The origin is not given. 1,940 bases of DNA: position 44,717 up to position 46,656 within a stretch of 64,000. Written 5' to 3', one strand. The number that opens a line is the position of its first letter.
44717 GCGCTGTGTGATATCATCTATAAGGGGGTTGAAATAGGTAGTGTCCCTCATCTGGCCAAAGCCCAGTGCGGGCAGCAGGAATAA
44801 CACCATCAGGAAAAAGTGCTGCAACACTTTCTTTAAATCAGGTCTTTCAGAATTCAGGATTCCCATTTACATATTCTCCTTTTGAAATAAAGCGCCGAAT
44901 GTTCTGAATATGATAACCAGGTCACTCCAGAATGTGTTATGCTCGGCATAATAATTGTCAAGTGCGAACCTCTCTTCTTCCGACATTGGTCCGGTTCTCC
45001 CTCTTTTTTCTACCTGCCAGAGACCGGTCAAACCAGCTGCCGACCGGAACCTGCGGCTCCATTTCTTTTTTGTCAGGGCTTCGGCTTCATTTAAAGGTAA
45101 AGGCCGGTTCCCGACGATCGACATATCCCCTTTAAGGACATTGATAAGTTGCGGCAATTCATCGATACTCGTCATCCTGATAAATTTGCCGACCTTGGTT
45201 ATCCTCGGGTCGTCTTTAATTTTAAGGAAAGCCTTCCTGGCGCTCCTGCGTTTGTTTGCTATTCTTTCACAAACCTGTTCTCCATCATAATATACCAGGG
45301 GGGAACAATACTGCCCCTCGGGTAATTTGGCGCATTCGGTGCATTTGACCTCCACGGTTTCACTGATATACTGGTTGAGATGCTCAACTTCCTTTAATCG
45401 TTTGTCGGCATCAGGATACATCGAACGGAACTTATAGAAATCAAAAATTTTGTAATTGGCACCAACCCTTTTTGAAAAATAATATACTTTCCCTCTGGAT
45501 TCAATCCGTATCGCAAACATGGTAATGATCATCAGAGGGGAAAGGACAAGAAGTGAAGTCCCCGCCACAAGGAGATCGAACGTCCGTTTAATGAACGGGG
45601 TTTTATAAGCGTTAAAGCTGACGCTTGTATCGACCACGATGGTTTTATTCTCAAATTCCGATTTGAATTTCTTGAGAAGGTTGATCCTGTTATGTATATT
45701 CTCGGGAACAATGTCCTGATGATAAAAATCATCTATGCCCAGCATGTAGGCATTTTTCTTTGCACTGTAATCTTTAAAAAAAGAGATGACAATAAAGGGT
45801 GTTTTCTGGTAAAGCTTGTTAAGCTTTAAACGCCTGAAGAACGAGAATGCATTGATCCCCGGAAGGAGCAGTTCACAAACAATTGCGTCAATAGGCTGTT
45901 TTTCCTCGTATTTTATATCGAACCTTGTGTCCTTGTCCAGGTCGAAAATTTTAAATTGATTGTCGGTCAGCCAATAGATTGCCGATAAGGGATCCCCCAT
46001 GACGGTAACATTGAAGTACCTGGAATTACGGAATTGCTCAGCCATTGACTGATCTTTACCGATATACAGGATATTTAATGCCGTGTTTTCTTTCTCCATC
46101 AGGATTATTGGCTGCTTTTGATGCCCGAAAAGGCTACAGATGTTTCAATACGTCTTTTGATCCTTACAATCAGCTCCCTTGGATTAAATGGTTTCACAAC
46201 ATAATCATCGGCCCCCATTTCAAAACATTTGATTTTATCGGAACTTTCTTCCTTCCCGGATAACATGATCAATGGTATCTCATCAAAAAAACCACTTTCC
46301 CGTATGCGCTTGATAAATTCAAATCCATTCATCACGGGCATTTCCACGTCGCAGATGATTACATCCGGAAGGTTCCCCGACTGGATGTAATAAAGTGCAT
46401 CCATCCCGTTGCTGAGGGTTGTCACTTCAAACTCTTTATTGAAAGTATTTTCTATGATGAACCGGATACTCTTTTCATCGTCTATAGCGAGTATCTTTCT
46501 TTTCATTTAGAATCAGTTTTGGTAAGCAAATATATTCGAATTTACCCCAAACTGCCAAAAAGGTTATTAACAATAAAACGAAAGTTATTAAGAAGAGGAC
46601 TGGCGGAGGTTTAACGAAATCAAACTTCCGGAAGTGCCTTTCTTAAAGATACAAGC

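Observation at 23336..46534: EPS operon framed by phosphorelay parts with no DNA-binding output; the priming transferase looks like the target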

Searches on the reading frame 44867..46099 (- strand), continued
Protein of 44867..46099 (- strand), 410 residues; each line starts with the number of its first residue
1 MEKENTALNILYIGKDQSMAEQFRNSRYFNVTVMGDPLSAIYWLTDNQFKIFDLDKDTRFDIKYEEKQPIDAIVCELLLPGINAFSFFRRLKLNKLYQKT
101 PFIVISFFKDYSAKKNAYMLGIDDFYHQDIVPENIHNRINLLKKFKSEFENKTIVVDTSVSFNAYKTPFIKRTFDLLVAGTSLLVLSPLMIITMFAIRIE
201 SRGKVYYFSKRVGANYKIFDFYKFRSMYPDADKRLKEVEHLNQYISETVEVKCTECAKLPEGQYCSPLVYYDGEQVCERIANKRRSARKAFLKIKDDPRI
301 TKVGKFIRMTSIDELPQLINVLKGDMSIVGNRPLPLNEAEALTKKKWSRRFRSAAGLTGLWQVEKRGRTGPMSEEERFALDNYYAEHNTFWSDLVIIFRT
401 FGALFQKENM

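Call 37: fold_search(model_id=the predicted structure, library=pdb)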
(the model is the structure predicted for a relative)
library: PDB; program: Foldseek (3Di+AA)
matches with E <= 10: 1428; with E <= 0.001: 513
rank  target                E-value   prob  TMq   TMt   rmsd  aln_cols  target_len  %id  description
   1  8g1n_B                7.8e-11  1.00  0.35  0.69   7.1       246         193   28  Structure of Campylobacter concisus PglC I57M/Q175M Variant with modeled C-terminus (released 2023-05-31)
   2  8g1n_A                7.8e-11  1.00  0.35  0.69   7.4       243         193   30  Structure of Campylobacter concisus PglC I57M/Q175M Variant with modeled C-terminus (released 2023-05-31)
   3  8e37_A                1.3e-10  1.00  0.35  0.70   6.0       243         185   28  Structure of Campylobacter concisus wild-type SeMet PglC (released 2023-09-06)
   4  8t53_A                1.0e-09  1.00  0.32  0.33  17.0       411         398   20  S. enterica WbaP in a styrene maleic acid liponanoparticle (released 2024-02-14)
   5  3f7a_B                1.0e-07  1.00  0.27  0.29  14.8       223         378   16  Structure of Orthorhombic crystal form of Pseudomonas aeruginosa RssB (released 2009-11-24)
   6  3t6k_A                2.0e-07  1.00  0.27  0.82   2.6       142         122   18  Crystal structure of a putative response regulator (Caur_3799) from Chloroflexus aurantiacus J-10-fl at 1.86 A resolut (released 2011-09-07)
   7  6oap_A                3.3e-07  1.00  0.26  0.34  18.6       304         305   13  Crystal structure of a dual sensor histidine kinase in the green-light absorbing Pg state (released 2019-09-18)
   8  6ont                  5.3e-07  1.00  0.26  0.80   2.5       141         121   18  Structure of the Francisella response regulator 1452 receiver domain (released 2020-03-25)
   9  3bre_B                5.3e-07  1.00  0.27  0.33  15.3       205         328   12  Crystal Structure of P.aeruginosa PA3702 (released 2008-04-01)
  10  3nnn_A                6.3e-07  1.00  0.26  0.80   2.4       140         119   14  BeF3 Activated DrrD Receiver Domain (released 2010-08-11)
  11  6xvu_A                6.3e-07  1.00  0.26  0.69   4.8       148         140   18  Bacteriophytochrome response regulator from Deinococcus radiodurans (released 2021-06-30)
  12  8tef_D                6.7e-07  1.00  0.25  0.20  13.6       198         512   11  PorX primitive monoclinic crystal form (released 2024-04-17)
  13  6ob8_B                6.7e-07  1.00  0.24  0.32  15.8       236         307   15  Crystal structure of a dual sensor histidine kinase in green light illuminated state (released 2019-09-18)
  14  5hm6_A                7.1e-07  1.00  0.26  0.80   2.8       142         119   17  N-terminal domain of BfmR from Acinetobacter baumannii (released 2017-01-18)
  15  3heb_A                7.1e-07  1.00  0.24  0.60   5.6       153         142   18  Crystal Structure of Response regulator receiver domain from Rhodospirillum rubrum (released 2009-05-19)
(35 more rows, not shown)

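Call 50: find_homologous_proteins(query=L037:19342-20787:+, max_evalue=1e-30)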
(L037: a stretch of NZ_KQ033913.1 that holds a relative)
Query L037:19342-20787:+ (481 aa): 2486 proteins with E <= 1e-30 among 8000 candidates; the best 120 are listed.
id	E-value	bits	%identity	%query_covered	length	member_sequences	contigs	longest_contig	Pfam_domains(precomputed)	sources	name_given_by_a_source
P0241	1.8e-296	1002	96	100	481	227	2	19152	PF01943.23,PF01554.24,PF13440.12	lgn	-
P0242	6.1e-288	974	93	100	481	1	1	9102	PF01943.23,PF13440.12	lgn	-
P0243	2.3e-270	916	88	100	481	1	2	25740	PF01943.23,PF13440.12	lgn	-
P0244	2.4e-270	916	86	100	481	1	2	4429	PF01943.23,PF01554.24,PF13440.12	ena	-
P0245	2.3e-269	912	86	100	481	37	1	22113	PF01943.23,PF01554.24,PF13440.12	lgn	-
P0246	8.0e-266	901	86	100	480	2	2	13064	PF01943.23,PF01554.24,PF13440.12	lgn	-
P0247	1.4e-265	900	85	100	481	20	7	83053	PF01943.23,PF13440.12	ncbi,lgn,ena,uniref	ncbi:lipopolysaccharide biosynthesis protein [Parabacteroides segnis]|uniref:lipopolysaccharide bios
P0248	1.0e-261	887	85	100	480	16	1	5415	PF01943.23,PF13440.12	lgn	-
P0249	2.2e-253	860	83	100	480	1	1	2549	PF01943.23,PF13440.12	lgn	-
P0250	4.4e-253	859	83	100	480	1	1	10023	PF01943.23,PF13440.12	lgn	-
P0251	1.0e-251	854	82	100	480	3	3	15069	PF01943.23,PF13440.12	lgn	-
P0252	8.1e-250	848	80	100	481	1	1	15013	PF01943.23,PF13440.12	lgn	-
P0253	1.6e-243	827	88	88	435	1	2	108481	PF01943.23,PF01554.24,PF13440.12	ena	-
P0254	1.4e-231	788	75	100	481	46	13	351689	PF01943.23,PF13440.12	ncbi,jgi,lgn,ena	jgi:polysaccharide biosynthesis protein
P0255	3.6e-227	773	74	100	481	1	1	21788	PF01943.23,PF13440.12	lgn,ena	-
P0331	1.2e-198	679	65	99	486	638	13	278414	PF01943.23,PF13440.12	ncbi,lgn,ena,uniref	ncbi:lipopolysaccharide biosynthesis protein [Bacteroides thetaiotaomicron]|uniref:lipopolysaccharid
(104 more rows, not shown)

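Call 52: find_encoding_contigs(protein=P0254, flank=10000, max_places=1)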
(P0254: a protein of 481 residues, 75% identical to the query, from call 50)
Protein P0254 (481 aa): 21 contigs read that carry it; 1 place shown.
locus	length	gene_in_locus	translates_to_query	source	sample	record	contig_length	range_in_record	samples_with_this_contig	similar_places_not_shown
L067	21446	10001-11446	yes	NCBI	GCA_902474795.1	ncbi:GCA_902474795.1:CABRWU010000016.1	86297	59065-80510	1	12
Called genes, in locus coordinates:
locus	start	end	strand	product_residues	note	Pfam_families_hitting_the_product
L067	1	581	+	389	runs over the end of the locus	PF02397:Bac_transf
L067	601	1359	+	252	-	-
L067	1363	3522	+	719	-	-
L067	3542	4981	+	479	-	PF04932:Wzy_C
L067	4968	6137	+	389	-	PF13641:Glyco_tranf_2_3, PF13632:Glyco_trans_2_3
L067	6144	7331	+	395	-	PF00535:Glycos_transf_2, PF13641:Glyco_tranf_2_3, PF13632:Glyco_trans_2_3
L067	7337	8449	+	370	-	PF13439:Glyco_transf_4, PF13579:Glyco_trans_4_4 (faint), PF00534:Glycos_transf_1, PF13692:Glyco_trans_1_4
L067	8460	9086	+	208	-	PF25087:GMPPB_C (faint), PF25084:LbH_EIF2B (weak), PF00132:Hexapep, PF14602:Hexapep_2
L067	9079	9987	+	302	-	PF00535:Glycos_transf_2, PF13641:Glyco_tranf_2_3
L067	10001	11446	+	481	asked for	PF01943:Polysacc_synt, PF13440:Polysacc_synt_3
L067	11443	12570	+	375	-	-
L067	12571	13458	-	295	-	PF00535:Glycos_transf_2, PF13641:Glyco_tranf_2_3 (weak)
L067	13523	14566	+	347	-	PF01073:3Beta_HSD, PF01370:Epimerase, PF02719:Polysacc_synt_2 (weak), PF04321:RmlD_sub_bind (weak), PF07993:NAD_binding_4 (faint), PF16363:GDP_Man_Dehyd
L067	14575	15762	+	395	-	PF13506:Glyco_transf_21 (weak), PF00535:Glycos_transf_2, PF13641:Glyco_tranf_2_3, PF13632:Glyco_trans_2_3 (weak)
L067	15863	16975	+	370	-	PF00072:Response_reg, PF00512:HisKA (weak), PF13581:HATPase_c_2 (weak), PF02518:HATPase_c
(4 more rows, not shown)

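Call 53: find_encoding_contigs(protein=P0331, flank=10000, max_places=1)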
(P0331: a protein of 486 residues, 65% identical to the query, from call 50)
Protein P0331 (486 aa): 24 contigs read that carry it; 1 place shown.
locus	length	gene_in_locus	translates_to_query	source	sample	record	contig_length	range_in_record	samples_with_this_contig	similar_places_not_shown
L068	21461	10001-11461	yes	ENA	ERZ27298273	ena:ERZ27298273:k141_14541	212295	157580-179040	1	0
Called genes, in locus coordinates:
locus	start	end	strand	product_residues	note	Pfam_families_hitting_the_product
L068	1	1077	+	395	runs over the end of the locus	PF00535:Glycos_transf_2, PF13641:Glyco_tranf_2_3, PF13632:Glyco_trans_2_3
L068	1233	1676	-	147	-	PF01510:Amidase_2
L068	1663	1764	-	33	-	-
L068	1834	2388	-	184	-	-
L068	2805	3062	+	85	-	PF14053:DUF4248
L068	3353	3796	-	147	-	PF00903:Glyoxalase, PF12681:Glyoxalase_2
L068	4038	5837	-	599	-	PF13155:Toprim_2, PF13662:Toprim_4 (weak), PF03796:DnaB_C, PF13481:AAA_25 (weak)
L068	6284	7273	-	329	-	PF14297:Lin1244_N, PF25200:DUF7833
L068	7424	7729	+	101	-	-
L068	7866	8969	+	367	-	-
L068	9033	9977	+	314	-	PF00535:Glycos_transf_2, PF10111:Glyco_tranf_2_2, PF13641:Glyco_tranf_2_3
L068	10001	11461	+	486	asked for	PF01943:Polysacc_synt, PF13440:Polysacc_synt_3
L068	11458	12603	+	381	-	PF20706:GT4-conflict, PF00534:Glycos_transf_1, PF13692:Glyco_trans_1_4, PF13524:Glyco_trans_1_2 (weak)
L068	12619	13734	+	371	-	PF00534:Glycos_transf_1 (faint)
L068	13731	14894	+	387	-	PF20706:GT4-conflict (weak), PF00534:Glycos_transf_1, PF13692:Glyco_trans_1_4, PF13524:Glyco_trans_1_2 (weak)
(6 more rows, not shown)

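Call 64: search_protein_families(library=pfam, proteins=[L037:9815-10996:+, L054:9644-10873:+, L056:9977-11098:+, L057:9743-10843:+, L038:9995-10804:+, L030:1377-2603:+, L044:9698-10867:+], max_evalue=1)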
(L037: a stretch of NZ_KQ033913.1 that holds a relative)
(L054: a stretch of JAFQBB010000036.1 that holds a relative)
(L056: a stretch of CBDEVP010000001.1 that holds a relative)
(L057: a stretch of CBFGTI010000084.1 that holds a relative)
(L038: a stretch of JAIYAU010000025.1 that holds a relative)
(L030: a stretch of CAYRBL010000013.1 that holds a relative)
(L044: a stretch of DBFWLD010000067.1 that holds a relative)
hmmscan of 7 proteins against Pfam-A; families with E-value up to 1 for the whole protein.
L037:9815-10996:+ (393 aa): 3 families
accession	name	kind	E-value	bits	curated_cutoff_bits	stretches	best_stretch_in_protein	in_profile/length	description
PF02397.22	Bac_transf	-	2.1e-58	197.3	27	1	140-388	1-178/179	Bacterial sugar transferase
PF00072.30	Response_reg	-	0.017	15.7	30.2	1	60-108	60-108/111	Response regulator receiver domain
PF11037.13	Musclin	-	0.33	11.3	21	1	219-272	31-83/132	Insulin-resistance promoting peptide in skeletal muscle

L054:9644-10873:+ (409 aa): 1 family
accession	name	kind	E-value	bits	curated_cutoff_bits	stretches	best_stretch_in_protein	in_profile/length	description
PF02397.22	Bac_transf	-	5.2e-59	199.2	27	1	168-404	1-178/179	Bacterial sugar transferase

L056:9977-11098:+ (373 aa): 1 family
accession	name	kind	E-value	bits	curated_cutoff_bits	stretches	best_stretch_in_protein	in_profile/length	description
PF02397.22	Bac_transf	-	8.2e-63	211.6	27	1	172-368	1-178/179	Bacterial sugar transferase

L057:9743-10843:+ (366 aa): 2 families
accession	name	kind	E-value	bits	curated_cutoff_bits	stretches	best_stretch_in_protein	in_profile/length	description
PF02397.22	Bac_transf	-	1e-61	208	27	1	170-361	1-178/179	Bacterial sugar transferase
PF01507.26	PAPS_reduct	-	0.063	13.7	22.5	1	67-147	21-100/175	Phosphoadenosine phosphosulfate reductase domain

L038:9995-10804:+ (269 aa): 2 families
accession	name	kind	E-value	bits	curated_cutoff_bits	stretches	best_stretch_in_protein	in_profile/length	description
PF02397.22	Bac_transf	-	2.1e-58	197.3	27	1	22-264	1-178/179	Bacterial sugar transferase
PF10903.13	DUF2691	-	0.064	13.6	25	1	81-158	67-148/152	Protein of unknown function (DUF2691)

L030:1377-2603:+ (408 aa): 3 families
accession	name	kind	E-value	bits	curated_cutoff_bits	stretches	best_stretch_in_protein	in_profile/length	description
PF02397.22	Bac_transf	-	1.7e-57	194.3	27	1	169-403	1-178/179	Bacterial sugar transferase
PF00072.30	Response_reg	-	7e-10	39.5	30.2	1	46-138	19-110/111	Response regulator receiver domain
PF13588.12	HSDR_N_2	-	0.093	13.3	25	0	86-111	67-92/110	Type I restriction enzyme R protein N terminus (HSDR_N)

L044:9698-10867:+ (389 aa): 1 family
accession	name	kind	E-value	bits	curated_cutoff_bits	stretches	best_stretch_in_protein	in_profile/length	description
PF02397.22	Bac_transf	-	5.7e-60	202.3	27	1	145-384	1-178/179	Bacterial sugar transferase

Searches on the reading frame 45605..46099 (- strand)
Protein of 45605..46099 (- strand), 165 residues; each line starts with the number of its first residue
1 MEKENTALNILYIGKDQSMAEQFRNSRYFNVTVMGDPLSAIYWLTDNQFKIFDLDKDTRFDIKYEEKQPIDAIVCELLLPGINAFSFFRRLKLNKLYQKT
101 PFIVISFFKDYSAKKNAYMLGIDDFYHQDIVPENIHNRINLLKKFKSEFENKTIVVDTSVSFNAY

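Call 58: search_protein_representatives(protein=window:45605-46099:-)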
Query: 165 residues. Proteins with E-value up to 0.001 (for the whole library): 827; up to 1e-10: 20; up to 1e-30: 3. The best 150 are listed.
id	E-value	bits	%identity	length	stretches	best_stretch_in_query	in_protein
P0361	7.3e-66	237.4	64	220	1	1-163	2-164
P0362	2.9e-49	183.5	55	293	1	8-155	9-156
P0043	2.1e-40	154.7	49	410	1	6-151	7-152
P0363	4.0e-18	82.3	56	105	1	1-72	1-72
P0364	1.3e-16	77.4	26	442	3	57-152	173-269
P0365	8.1e-16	74.8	49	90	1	7-85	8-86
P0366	1.5e-14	70.7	43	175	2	70-147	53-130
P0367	2.3e-13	66.9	31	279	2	69-143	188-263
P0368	3.8e-13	66.2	36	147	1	10-150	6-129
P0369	7.0e-13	65.3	26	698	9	19-78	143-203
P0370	8.2e-13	65.1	24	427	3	67-144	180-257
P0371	2.0e-12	63.8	25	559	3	30-139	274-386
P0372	8.8e-12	61.7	27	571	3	67-140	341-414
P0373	1.3e-11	61.2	38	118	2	66-127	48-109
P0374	2.3e-11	60.4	34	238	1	3-152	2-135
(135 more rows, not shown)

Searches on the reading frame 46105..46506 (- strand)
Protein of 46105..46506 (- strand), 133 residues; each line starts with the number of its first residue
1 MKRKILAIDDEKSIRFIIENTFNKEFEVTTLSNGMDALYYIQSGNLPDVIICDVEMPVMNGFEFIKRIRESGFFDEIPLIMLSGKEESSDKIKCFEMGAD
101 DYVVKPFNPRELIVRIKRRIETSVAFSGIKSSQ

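Call 4: search_protein_families(library=pfam, proteins=[window:46105-46506:-], max_evalue=0.01)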
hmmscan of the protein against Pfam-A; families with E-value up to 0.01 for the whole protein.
window:46105-46506:- (133 aa): 1 family
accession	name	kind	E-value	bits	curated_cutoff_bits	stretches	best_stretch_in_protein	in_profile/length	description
PF00072.30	Response_reg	-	7.4e-29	100.6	30.2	1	5-116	1-110/111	Response regulator receiver domain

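Call 13: search_protein_families(library=ncbifam, proteins=[window:46105-46506:-], max_evalue=0.001)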
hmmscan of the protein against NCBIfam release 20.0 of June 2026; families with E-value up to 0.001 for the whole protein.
window:46105-46506:- (133 aa): 95 families (the best 25 are shown)
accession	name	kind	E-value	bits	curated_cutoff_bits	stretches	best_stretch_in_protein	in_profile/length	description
TIGR02154.1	PhoB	equivalog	2.1e-29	102.5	296.2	1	1-119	1-119/226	phosphate regulon transcriptional regulator PhoB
NF033117.2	vanR_ACDEGLN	exception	4.7e-28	98.3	350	1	5-127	1-120/226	VanR-ABDEGLN family response regulator transcription factor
NF045944.1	ResRegRpaBCyano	equivalog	5.2e-26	91.4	330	1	6-118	1-110/229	response regulator transcription factor RpaB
NF040534.1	resp_reg_YycF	equivalog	7.3e-26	90.9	340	1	3-120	1-115/231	response regulator YycF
NF008296.0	PRK11083.1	equivalog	3.7e-25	88.7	273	1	2-121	3-119/228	two-component system response regulator CreB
NF040689.1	MtrAB_MtrA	equivalog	5.5e-25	88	300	1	5-122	1-115/219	MtrAB system response regulator MtrA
TIGR01387.1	cztR_silR_copR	subfamily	5.7e-24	85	279.2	1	6-123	2-117/218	heavy metal response regulator transcription factor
NF000403.1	vanR-C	exception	8.1e-24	84.4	480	1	1-120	1-117/231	vancomycin resistance response regulator transcription factor VanR-C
NF007005.1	PRK09468.1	equivalog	1.5e-23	83.4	331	1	2-118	3-117/237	osmolarity response regulator transcription factor OmpR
NF007135.0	PRK09581.1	equivalog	1.7e-23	83.2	474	1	1-117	1-117/457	PleD family two-component system response regulator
NF012227.0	AdeR_RR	equivalog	6.7e-23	81.4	340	1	3-118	12-124/239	efflux system response regulator transcription factor AdeR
NF053854.1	RespRegPhoBBctds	equivalog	3e-22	79.1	270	1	5-119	1-114/225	two-component system response regulator PhoB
NF041733.1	resp_reg_CseB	equivalog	3.9e-22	78.7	350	1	4-120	2-115/228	two-component system response regulator CseB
NF000404.1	vanR-D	exception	5.7e-22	78.4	500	1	1-121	1-117/232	vancomycin resistance response regulator transcription factor VanR-D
NF008034.0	PRK10766.1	equivalog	7.7e-22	77.9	275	1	1-118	1-115/231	two-component system response regulator TorR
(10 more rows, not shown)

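Call 49: search_solved_structures(query=window:46105-46506:-, max_evalue=1e-10)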
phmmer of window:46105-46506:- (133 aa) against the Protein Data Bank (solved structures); distinct sequences matched with E-value up to 1e-10: 147 (the best 60 are shown).
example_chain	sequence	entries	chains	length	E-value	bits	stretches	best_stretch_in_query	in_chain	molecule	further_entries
1nxo_A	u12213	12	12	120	6.1e-24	87.6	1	3-121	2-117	DNA-binding response regulator | Response regulator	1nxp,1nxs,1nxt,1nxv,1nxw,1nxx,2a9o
6eb7_A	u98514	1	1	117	1.4e-23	86.4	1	3-119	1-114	DNA-binding response regulator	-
1mvo_A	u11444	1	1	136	2.2e-23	85.8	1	1-122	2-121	PhoP response regulator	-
8fk2_A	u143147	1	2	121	9.1e-23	83.8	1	3-120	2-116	Putative response regulator CovR VicR-like protein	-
12aw_A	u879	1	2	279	1.6e-22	83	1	5-118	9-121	HYBRID TWO-COMPONENT SYSTEM PROTEIN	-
9g85_A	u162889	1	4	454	2.1e-22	82.6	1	2-118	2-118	Response regulator PleD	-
2wb4_A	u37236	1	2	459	2.2e-22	82.5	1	2-118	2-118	DIGUANYLATE CYCLASE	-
9g86_A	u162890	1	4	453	4.1e-22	81.7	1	4-118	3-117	Response regulator PleD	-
1w25_A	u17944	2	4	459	4.3e-22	81.6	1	4-118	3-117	STALKED-CELL DIFFERENTIATION CONTROLLING PROTEIN | RESPONSE REGULATOR PLED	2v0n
3t6k_A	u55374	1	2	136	4.5e-22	81.5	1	4-120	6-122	Response regulator receiver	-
2zwm_A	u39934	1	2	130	1.7e-21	79.7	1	1-122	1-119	Transcriptional regulatory protein yycF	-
3f6p_A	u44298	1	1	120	2.7e-21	79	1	1-120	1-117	Transcriptional regulatory protein yycF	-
4h60_A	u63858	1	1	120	3e-20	75.6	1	3-118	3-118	Chemotaxis protein CheY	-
4hnr_A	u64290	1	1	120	3e-20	75.6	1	3-118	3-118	Chemotaxis protein CheY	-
5x5j_A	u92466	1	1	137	9.6e-20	74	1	3-119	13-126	AdeR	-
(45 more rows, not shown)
